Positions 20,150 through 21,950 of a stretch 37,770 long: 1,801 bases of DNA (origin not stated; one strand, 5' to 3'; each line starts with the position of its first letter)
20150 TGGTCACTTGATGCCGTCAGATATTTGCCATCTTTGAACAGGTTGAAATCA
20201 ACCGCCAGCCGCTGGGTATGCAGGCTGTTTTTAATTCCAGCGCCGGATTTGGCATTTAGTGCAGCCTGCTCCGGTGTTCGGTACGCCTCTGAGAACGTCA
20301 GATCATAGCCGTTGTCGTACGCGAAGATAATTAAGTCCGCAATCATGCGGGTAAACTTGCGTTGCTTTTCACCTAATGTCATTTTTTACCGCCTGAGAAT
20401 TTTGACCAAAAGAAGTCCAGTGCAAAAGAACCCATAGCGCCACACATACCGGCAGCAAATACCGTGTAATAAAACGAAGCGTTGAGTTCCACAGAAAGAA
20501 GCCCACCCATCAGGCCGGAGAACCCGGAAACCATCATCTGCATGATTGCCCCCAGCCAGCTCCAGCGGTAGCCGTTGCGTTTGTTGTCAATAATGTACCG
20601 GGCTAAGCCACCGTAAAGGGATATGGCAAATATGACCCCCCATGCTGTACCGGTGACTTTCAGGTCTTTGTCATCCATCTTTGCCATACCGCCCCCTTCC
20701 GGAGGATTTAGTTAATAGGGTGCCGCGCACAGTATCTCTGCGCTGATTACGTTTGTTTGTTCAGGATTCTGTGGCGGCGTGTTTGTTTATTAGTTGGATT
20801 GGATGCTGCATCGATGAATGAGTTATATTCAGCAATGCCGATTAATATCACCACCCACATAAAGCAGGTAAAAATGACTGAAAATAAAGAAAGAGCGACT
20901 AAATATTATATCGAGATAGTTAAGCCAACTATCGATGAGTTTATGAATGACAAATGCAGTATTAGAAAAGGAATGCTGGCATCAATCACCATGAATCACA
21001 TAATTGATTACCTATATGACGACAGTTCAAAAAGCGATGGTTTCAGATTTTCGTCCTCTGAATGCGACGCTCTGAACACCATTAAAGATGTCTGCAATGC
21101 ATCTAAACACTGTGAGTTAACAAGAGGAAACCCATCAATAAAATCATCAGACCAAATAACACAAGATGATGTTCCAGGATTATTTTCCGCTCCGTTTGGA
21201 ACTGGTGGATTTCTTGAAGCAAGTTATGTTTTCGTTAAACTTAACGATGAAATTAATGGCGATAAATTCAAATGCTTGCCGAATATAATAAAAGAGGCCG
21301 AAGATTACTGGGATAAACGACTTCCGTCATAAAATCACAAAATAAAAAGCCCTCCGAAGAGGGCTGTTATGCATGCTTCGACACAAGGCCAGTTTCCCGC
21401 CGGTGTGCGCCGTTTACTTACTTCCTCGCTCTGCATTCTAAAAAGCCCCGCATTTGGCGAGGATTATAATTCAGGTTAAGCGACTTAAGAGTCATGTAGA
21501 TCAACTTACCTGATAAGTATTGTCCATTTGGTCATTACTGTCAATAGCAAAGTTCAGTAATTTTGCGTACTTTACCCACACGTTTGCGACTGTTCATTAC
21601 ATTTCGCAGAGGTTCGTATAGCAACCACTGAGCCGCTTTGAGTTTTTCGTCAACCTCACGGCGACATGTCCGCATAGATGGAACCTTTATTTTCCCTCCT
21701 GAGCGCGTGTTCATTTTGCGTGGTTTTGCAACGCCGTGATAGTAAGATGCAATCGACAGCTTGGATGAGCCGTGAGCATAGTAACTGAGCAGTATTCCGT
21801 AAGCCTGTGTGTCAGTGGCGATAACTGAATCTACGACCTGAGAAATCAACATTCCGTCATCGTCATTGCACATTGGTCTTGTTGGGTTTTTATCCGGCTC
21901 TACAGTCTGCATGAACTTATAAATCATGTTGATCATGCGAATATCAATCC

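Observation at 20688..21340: Antisense AT-rich moron of unknown function between tR' and the holin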

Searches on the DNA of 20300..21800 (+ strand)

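Call 8: search_dna_similar(query=window:20300-21800:+, collection=phages, mode=near, max_rows=30)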
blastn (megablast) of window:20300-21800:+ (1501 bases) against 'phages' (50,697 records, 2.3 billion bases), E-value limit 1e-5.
No match.

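Call 10: search_dna_similar(query=window:20300-21800:+, collection=ecoli_genomes, mode=near, max_rows=20)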
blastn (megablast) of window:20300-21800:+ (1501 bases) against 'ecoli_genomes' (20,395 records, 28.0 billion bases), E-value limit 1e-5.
No match.
